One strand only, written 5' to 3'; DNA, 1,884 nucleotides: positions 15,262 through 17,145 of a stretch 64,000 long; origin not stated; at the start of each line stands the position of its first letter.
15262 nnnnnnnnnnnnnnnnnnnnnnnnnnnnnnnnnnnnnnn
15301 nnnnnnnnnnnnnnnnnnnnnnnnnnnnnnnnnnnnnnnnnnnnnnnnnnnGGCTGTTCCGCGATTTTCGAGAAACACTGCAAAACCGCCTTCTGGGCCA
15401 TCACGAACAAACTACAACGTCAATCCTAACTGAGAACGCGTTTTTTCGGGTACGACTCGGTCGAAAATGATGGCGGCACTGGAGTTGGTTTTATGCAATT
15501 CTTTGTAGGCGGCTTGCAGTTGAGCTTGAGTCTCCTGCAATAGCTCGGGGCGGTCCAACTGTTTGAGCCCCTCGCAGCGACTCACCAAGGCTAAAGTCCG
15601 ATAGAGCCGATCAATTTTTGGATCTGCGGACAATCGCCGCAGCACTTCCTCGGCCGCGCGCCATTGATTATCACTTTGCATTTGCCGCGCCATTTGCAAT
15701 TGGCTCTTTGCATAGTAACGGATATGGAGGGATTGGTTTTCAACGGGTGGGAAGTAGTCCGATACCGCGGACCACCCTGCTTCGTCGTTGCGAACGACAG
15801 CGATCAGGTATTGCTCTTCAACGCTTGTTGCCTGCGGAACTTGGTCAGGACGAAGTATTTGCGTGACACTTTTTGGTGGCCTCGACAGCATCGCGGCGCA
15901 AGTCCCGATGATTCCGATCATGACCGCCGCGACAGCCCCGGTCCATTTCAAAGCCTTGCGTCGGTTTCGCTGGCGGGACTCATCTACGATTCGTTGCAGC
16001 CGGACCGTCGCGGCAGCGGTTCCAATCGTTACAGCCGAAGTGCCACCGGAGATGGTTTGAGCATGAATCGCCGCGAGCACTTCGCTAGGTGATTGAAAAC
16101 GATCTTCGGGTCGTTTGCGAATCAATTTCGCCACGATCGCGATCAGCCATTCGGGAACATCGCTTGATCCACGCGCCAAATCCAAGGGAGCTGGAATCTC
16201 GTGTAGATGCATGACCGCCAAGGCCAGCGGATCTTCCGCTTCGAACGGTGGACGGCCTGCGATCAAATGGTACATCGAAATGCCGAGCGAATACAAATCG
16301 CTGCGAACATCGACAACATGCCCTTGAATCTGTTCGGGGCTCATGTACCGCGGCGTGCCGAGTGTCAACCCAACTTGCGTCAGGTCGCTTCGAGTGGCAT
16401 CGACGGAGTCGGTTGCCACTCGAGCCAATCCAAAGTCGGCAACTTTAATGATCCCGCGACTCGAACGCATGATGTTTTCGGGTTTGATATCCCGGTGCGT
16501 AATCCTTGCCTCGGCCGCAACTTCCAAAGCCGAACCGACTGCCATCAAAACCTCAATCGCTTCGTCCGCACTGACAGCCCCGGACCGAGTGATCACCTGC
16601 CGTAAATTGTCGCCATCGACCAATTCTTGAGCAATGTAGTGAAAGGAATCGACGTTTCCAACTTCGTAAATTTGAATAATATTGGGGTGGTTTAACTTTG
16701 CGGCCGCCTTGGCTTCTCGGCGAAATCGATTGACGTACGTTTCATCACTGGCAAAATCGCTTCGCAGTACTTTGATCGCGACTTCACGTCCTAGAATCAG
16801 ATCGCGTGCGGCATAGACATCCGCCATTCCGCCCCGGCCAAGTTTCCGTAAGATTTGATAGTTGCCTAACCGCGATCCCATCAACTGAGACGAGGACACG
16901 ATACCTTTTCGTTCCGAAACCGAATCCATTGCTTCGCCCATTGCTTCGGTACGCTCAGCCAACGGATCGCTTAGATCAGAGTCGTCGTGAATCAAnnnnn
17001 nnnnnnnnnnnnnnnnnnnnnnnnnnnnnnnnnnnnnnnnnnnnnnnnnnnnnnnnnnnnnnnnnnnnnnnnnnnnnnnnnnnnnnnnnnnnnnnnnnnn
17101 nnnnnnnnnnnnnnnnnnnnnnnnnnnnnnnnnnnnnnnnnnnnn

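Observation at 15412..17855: LarE (nickel-pincer cofactor sulfur insertase) translationally coupled to a transmembrane Ser/Thr kinase; LarB encoded 13 kb away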

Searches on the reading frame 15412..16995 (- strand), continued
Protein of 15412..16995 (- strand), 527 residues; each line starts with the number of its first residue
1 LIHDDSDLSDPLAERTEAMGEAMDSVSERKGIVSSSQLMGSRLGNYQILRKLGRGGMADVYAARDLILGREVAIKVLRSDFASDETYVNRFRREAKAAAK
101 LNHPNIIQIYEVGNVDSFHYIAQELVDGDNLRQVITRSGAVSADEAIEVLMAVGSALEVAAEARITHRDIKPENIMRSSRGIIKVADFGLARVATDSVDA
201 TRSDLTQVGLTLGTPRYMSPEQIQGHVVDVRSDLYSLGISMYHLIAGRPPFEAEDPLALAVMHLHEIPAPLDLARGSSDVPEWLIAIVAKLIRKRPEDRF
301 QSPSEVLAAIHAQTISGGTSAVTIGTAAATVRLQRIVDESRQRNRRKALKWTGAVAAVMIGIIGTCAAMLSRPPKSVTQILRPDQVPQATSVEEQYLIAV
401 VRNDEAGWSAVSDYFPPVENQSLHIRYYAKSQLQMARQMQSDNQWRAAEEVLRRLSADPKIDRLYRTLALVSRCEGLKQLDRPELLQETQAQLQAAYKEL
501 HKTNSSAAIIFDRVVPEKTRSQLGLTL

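Call 57: search_protein_families(library=pfam, proteins=[L086:4448-5086:+, L086:3314-4195:+], max_evalue=0.01)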
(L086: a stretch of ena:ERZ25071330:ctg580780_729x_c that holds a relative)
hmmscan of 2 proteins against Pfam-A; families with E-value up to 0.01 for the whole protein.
L086:4448-5086:+ (213 aa): 1 family
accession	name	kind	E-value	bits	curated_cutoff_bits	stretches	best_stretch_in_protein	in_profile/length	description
PF10672.15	Methyltrans_SAM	-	1.3e-06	28.4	27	1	31-119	119-207/286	S-adenosylmethionine-dependent methyltransferase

L086:3314-4195:+ (294 aa): 1 family
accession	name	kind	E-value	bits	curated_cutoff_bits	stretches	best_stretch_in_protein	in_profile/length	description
PF20360.3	DUF6655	-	3.1e-80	269.6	27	1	21-220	1-200/259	Family of unknown function (DUF6655)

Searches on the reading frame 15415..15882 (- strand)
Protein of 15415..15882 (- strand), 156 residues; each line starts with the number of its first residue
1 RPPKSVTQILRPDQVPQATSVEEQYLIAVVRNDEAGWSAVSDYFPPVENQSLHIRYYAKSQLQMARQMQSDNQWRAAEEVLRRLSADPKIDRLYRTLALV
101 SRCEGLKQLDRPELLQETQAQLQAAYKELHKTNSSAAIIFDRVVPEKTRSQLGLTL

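Call 44: predict_structure(alignment_id=A2)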
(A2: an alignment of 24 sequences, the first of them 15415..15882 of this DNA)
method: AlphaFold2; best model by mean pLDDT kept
length: 156 residues; sequences in the alignment: 24
mean_pLDDT: 92.1   pTM: 0.85
mean pLDDT of the five models: 92.1, 91.4, 90.7, 90.4, 88.7
residues with pLDDT >= 90: 136; 70-90: 8; 50-70: 6; < 50: 6
segments of 3 or more residues with pLDDT < 50: 1-5
pLDDT, mean of each block of 10 residues (from residue 1): 49 84 95 92 90 96 97 97 97 98 98 98 98 97 97 91
secondary structure, 60 per line:
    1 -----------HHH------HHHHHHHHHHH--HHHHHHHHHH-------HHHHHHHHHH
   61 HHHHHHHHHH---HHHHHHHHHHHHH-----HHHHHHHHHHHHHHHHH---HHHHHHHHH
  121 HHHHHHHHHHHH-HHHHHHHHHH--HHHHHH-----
elements in order: H21-31 H34-43 H51-70 H74-86 H92-108 H112-132 H134-143 H146-151

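Call 52: find_related_loci(query=A2, collection=metagenome_contigs, flank=9000)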
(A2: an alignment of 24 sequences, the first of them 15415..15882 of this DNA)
Query A2 (156 aa) in metagenome_contigs; peptide patterns used: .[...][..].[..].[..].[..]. (x = any residue, [..] = any of these).
223 stretches matched a pattern; 5 encode a relative of the query (tblastn E <= 1e-3); 5 distinct loci.
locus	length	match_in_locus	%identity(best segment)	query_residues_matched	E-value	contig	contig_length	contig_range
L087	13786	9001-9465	85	2-156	4e-88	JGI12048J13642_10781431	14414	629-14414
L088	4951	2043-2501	59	1-154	9e-59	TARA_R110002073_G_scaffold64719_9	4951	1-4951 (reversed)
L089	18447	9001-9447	39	5-154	1e-30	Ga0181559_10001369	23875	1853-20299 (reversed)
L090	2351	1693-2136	40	4-152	1e-28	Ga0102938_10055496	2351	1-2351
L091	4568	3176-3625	38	5-155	1e-27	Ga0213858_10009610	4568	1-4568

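Call 70: search_protein_representatives(alignment_id=A2)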
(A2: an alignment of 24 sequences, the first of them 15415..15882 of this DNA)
Query: 24 sequences, 160 profile positions. Proteins with E-value up to 0.001 (for the whole library): 230; up to 1e-10: 70; up to 1e-30: 21. The best 150 are listed.
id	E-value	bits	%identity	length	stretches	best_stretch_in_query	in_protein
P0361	4.9e-65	234.5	-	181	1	2-155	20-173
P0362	1.3e-56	207.0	-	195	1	2-155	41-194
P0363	1.7e-52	193.7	-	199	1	2-157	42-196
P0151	2.6e-52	193.1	-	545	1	1-156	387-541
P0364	4.2e-51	189.2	-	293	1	2-155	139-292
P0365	8.5e-44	165.4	-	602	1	4-152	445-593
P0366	2.9e-41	157.2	-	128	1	29-155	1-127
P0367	8.1e-41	155.7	-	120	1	39-155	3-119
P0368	9.1e-41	155.6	-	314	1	2-157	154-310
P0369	3.5e-40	153.7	-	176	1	3-157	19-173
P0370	6.7e-38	146.2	-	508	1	3-151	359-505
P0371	3.6e-36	140.6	-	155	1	7-136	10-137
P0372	4.8e-34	133.7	-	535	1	3-154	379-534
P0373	9.4e-34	132.8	-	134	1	26-154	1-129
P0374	3.5e-33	130.9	-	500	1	4-156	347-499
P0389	7.3e-18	81.1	-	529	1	12-155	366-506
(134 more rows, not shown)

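Call 71: find_encoding_contigs(protein=P0389, flank=6000, max_places=3)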
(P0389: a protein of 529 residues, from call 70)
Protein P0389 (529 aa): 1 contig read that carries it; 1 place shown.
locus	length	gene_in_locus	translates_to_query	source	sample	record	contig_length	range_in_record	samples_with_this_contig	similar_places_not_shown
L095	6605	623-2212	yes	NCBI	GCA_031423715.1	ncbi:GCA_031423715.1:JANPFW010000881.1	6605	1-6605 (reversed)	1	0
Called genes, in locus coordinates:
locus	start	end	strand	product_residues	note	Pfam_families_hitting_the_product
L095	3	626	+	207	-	?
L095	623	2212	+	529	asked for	PF00069:Pkinase, PF07714:PK_Tyr_Ser-Thr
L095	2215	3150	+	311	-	PF01148:CTP_transf_1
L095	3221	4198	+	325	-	PF02562:PhoH, PF13604:AAA_30, PF13245:AAA_19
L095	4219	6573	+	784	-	PF07697:7TMR-HDED, PF07698:7TM-7TMR_HD, PF01966:HD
